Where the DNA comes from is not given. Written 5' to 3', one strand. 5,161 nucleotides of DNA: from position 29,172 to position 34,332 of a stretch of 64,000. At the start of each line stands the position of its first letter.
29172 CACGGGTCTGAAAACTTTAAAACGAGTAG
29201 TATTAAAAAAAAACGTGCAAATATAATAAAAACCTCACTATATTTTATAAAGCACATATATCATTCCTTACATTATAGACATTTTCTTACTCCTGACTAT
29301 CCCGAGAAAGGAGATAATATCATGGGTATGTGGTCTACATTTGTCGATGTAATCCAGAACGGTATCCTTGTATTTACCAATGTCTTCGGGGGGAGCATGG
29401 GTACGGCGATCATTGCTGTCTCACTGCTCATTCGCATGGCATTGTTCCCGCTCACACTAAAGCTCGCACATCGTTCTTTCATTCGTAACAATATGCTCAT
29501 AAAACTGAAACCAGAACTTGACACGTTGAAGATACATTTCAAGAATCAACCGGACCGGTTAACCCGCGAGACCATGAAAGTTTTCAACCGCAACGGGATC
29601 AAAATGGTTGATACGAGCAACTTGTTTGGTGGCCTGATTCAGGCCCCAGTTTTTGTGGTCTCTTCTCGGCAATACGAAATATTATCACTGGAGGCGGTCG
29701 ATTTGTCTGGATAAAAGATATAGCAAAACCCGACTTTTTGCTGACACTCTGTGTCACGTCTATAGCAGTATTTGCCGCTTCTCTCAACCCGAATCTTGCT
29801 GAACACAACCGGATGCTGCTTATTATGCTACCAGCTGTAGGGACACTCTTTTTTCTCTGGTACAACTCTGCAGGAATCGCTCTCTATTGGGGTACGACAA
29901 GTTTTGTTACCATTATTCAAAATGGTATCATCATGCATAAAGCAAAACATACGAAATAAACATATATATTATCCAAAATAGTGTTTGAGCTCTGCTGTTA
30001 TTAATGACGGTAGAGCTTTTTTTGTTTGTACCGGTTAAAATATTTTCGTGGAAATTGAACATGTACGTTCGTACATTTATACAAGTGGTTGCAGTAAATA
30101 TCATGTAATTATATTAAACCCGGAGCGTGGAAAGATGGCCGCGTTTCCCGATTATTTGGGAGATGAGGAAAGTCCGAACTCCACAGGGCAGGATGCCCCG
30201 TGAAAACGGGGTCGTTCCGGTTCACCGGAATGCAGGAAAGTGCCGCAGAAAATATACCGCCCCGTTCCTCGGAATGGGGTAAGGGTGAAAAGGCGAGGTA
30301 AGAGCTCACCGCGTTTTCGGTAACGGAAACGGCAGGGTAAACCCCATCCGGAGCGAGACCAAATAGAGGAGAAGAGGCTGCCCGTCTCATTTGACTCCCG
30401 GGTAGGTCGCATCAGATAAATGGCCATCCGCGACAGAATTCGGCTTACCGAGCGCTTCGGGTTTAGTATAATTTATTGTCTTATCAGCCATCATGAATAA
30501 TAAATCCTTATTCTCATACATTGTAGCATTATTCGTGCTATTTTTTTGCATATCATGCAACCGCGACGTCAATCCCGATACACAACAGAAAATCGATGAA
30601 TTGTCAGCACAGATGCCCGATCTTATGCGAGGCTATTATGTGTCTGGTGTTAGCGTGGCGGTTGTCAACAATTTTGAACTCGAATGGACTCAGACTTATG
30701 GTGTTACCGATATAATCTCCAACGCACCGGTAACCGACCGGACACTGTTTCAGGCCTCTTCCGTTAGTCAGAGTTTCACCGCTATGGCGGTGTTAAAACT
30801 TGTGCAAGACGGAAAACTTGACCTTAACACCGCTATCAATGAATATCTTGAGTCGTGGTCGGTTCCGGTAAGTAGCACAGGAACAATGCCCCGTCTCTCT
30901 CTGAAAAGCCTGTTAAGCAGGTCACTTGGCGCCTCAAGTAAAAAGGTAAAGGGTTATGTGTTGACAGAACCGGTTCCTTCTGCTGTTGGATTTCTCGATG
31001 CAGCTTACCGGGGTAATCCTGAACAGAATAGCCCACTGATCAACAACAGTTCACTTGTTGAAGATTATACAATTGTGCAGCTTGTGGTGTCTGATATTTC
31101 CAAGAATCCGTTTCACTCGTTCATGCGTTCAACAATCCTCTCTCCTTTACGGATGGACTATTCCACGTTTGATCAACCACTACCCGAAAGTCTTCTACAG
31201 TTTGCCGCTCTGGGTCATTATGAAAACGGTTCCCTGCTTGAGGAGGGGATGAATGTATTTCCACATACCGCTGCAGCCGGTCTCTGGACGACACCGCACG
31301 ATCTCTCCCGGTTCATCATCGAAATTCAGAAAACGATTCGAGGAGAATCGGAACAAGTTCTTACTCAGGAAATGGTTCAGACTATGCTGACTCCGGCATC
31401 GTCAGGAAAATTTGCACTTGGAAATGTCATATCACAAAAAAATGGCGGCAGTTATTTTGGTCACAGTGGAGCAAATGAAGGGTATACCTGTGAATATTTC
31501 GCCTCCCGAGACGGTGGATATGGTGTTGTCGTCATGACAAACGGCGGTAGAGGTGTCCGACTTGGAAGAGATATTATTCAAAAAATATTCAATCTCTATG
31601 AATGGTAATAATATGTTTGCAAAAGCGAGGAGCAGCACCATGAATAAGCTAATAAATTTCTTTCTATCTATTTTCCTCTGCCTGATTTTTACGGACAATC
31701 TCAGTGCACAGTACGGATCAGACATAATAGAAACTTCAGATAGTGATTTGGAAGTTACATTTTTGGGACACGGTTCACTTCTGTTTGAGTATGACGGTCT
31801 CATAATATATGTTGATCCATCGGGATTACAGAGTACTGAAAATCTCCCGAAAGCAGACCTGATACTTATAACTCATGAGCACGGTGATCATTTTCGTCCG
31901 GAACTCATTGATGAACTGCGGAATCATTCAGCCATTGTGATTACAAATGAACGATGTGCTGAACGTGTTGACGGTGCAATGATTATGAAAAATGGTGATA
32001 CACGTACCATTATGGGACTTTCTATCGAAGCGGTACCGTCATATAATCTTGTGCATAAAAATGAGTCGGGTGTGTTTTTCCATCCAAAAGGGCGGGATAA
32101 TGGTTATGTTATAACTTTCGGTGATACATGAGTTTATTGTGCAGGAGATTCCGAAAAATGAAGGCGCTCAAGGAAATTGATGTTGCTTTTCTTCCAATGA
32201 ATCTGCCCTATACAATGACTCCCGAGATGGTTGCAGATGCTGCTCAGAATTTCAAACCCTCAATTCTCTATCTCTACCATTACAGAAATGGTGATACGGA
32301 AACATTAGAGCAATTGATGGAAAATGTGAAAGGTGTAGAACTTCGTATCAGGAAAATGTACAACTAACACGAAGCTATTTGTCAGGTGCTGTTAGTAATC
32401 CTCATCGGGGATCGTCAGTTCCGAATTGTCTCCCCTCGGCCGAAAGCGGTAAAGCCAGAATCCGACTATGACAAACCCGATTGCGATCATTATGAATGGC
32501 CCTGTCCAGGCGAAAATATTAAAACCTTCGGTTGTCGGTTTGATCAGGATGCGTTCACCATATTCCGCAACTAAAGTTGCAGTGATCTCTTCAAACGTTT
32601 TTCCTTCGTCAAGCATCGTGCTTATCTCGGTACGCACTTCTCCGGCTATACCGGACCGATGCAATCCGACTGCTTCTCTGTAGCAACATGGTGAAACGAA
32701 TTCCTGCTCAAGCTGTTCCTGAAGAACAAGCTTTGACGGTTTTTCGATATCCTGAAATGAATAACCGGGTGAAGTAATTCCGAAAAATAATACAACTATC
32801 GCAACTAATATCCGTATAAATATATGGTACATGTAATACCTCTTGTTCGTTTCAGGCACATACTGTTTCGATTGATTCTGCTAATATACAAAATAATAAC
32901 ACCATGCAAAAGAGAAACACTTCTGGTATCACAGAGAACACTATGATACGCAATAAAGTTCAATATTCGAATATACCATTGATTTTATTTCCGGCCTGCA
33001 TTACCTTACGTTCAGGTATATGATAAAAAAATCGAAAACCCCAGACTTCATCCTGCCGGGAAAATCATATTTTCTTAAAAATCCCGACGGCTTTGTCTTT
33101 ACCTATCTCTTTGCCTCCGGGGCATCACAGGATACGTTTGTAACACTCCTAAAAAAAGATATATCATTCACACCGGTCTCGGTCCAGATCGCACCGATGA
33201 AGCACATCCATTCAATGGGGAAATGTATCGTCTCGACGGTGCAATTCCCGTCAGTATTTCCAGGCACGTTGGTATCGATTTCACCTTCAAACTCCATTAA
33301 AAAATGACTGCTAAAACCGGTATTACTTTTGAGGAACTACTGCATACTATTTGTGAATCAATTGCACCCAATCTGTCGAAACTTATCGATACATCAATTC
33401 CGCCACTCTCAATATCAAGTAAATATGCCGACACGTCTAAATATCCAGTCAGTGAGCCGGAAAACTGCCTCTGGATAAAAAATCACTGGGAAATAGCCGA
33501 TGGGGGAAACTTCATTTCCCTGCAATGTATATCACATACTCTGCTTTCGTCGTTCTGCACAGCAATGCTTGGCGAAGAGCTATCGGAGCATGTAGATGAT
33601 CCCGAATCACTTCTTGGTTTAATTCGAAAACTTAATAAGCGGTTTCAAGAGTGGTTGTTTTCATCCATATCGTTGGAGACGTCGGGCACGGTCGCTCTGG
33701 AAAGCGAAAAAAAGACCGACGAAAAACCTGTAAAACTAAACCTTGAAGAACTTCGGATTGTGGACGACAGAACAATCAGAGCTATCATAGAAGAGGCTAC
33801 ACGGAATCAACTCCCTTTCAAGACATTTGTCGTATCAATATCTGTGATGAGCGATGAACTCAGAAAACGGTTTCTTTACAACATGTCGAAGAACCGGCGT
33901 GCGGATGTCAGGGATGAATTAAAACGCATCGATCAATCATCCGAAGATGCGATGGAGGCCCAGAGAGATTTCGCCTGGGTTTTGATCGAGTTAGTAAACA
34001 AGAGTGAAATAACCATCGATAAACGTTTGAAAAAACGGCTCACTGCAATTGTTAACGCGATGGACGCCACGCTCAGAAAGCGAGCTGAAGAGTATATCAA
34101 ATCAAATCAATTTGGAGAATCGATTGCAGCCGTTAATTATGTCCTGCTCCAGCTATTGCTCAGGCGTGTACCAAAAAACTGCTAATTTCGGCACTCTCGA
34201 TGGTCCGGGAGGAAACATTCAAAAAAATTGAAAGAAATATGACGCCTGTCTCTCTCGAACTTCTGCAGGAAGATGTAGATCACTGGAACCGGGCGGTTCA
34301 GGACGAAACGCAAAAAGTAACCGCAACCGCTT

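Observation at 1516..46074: Very high density of disrupted genes: at least 6 in-frame stops (TGA x4, TAA, TAG) and at least 8 homopolymer frameshifts in conserved genes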

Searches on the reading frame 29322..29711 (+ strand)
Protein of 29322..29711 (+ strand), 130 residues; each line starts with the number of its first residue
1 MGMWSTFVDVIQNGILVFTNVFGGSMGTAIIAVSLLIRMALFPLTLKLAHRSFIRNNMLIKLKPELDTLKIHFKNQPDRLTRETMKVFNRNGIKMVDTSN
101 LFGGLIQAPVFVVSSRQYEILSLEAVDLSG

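Call 8: search_protein_families(library=pfam, proteins=[window:29322-29711:+], max_evalue=0.01)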
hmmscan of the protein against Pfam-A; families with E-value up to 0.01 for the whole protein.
window:29322-29711:+ (130 aa): 1 family
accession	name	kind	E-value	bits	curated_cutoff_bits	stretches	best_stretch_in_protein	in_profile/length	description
PF02096.25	60KD_IMP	-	7.6e-12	45.9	35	1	26-112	1-81/163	60Kd inner membrane protein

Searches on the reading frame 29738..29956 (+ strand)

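Call 8: search_protein_families(library=pfam, proteins=[window:29738-29956:+], max_evalue=0.01)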
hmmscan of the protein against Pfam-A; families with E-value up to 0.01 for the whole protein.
window:29738-29956:+ (73 aa): 1 family
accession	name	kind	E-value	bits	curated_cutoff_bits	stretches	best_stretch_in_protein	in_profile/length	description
PF02096.25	60KD_IMP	-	2.6e-05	24.7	35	1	9-66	108-162/163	60Kd inner membrane protein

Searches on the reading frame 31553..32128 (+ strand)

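Call 8: search_protein_families(library=pfam, proteins=[window:31553-32128:+], max_evalue=0.01)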
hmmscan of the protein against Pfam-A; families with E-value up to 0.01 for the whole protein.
window:31553-32128:+ (192 aa): 2 families
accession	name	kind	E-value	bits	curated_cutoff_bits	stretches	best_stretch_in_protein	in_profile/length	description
PF13483.12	Lactamase_B_3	-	2.6e-12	47.5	24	1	67-188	1-99/160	Beta-lactamase superfamily domain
PF12706.13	Lactamase_B_2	-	0.00011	22.4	27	1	94-144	24-75/200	Beta-lactamase superfamily domain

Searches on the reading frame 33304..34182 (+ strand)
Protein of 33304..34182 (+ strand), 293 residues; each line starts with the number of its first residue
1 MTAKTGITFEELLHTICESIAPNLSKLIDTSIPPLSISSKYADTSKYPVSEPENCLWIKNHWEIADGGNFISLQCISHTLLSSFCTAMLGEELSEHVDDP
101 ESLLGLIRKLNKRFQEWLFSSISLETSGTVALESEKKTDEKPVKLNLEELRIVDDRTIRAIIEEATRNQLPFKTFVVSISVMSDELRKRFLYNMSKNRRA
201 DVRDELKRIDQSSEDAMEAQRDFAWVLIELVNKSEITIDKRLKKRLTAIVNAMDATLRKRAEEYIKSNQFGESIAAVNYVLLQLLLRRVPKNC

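Call 9: search_protein_families(library=pfam, proteins=[window:33304-34182:+], max_evalue=0.01)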
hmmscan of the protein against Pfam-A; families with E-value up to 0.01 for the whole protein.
window:33304-34182:+ (293 aa): 1 family
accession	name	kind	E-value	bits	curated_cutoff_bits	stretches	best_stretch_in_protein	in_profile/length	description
PF01706.21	FliG_C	-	1.3e-08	35.4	23.3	1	146-238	20-108/108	FliG C-terminal domain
